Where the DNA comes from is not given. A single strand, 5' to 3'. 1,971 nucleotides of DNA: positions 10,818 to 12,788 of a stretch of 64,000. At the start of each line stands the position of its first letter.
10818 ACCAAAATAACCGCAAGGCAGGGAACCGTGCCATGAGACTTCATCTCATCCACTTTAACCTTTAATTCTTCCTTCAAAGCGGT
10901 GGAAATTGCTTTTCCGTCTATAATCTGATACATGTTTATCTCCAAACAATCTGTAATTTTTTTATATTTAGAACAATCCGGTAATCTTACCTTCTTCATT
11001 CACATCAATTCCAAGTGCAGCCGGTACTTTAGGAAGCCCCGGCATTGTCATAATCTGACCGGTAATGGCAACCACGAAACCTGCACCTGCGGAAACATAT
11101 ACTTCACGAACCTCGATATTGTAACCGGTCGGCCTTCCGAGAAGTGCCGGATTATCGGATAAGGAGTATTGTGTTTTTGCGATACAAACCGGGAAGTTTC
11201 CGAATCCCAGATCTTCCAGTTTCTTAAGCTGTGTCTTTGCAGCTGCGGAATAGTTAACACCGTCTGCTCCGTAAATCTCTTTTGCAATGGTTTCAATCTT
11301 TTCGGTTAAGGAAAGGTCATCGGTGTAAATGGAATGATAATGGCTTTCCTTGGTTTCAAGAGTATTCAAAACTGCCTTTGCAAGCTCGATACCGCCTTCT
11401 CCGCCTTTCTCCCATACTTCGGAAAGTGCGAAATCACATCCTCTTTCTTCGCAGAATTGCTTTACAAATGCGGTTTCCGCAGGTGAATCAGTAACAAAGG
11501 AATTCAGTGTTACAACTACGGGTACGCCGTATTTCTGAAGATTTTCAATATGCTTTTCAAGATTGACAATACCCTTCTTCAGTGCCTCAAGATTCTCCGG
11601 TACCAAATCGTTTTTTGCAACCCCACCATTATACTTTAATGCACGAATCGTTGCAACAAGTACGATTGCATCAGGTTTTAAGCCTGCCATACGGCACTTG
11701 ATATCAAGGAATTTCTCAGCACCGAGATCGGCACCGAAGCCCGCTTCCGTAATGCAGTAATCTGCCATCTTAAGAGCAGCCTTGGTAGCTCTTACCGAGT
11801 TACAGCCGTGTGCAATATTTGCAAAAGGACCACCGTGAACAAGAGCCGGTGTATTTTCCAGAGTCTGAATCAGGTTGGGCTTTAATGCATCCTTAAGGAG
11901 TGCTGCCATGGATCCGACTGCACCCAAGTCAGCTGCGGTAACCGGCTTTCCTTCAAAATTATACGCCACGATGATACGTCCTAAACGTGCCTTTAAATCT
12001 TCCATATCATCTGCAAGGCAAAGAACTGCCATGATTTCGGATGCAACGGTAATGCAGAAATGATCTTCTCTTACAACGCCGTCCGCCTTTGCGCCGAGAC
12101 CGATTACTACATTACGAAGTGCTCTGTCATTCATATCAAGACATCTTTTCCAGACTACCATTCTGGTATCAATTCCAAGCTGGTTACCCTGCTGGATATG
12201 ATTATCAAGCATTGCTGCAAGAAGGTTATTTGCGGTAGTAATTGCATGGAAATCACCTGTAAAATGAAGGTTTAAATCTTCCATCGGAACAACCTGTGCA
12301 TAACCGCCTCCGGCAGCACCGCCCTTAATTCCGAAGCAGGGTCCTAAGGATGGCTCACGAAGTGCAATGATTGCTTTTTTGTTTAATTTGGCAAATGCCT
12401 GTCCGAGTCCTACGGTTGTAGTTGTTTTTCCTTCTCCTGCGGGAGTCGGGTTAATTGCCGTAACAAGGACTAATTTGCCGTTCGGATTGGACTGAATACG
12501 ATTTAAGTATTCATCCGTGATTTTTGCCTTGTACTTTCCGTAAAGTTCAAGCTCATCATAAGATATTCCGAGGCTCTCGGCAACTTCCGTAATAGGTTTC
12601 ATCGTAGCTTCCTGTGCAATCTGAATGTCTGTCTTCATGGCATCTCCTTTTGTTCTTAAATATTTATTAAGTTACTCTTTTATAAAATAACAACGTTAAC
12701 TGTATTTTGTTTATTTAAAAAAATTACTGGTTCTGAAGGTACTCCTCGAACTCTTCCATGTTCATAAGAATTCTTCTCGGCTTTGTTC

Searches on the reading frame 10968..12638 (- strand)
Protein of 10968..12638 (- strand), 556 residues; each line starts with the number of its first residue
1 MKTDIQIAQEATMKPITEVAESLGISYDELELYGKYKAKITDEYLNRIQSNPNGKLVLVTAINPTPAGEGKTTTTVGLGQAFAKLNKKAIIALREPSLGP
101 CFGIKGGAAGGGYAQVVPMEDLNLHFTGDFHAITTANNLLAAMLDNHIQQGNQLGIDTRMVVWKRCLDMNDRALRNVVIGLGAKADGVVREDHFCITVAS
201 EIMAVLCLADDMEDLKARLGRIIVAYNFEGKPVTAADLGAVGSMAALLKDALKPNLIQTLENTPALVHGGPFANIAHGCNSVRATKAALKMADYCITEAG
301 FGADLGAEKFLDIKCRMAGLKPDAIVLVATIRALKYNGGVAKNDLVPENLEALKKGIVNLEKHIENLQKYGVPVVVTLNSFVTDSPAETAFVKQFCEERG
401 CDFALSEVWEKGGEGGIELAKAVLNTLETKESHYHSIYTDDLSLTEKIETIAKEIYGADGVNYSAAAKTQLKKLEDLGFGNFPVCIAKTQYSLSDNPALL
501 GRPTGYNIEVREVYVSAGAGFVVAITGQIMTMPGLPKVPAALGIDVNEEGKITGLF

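Call 37: search_protein_families(library=pfam, proteins=[window:10968-12638:-], max_evalue=0.00001)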
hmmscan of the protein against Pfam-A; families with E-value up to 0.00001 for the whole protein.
window:10968-12638:- (556 aa): 1 family
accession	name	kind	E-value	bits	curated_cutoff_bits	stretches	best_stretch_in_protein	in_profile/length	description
PF01268.25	FTHFS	-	7.6e-279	926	27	1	2-556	1-556/556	Formate--tetrahydrofolate ligase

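Call 64: find_encoding_contigs(protein=window:10968-12638:-, flank=10000, max_places=10)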
Protein window:10968-12638:- (556 aa): 3 contigs read that carry it; 2 places shown.
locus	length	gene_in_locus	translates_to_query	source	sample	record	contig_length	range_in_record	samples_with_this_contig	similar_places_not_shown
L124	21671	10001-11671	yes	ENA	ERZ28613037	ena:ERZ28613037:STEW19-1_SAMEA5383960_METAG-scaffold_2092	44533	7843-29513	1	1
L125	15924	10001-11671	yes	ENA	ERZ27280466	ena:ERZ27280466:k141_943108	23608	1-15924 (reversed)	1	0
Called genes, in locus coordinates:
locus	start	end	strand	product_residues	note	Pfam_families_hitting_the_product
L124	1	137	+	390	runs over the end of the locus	PF01168:Ala_racemase_N, PF00842:Ala_racemase_C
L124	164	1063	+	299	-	PF00571:CBS, PF03471:CorC_HlyC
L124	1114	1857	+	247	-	PF20772:TACO1_YebC_N, PF01709:Transcrip_reg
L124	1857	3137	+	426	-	PF01053:Cys_Met_Meta_PP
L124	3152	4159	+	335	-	PF00535:Glycos_transf_2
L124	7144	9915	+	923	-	PF17854:FtsK_alpha, PF01580:FtsK_SpoIIIE, PF09397:FtsK_gamma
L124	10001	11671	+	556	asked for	PF01268:FTHFS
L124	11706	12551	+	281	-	PF00763:THF_DHG_CYH, PF02882:THF_DHG_CYH_C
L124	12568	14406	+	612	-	PF13240:Zn_Ribbon_1 (weak), PF13248:Zn_ribbon_3 (faint), PF13290:CHB_HEX_C_1, PF13287:Fn3_assoc, PF13290:CHB_HEX_C_1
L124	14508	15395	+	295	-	PF10418:DHODB_Fe-S_bind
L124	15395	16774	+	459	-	PF14691:Fer4_20, PF07992:Pyr_redox_2 (weak), PF13738:Pyr_redox_3 (faint), PF00070:Pyr_redox (weak), PF01266:DAO (weak), PF07992:Pyr_redox_2, PF13450:NAD_binding_8, PF00070:Pyr_redox, +4 more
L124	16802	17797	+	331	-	-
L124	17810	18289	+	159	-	PF02590:SPOUT_MTase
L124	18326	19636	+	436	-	PF02885:Glycos_trans_3N, PF00591:Glycos_transf_3, PF07831:PYNP_C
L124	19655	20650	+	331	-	PF02562:PhoH, PF13604:AAA_30, PF13245:AAA_19 (weak)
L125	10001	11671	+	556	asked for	PF01268:FTHFS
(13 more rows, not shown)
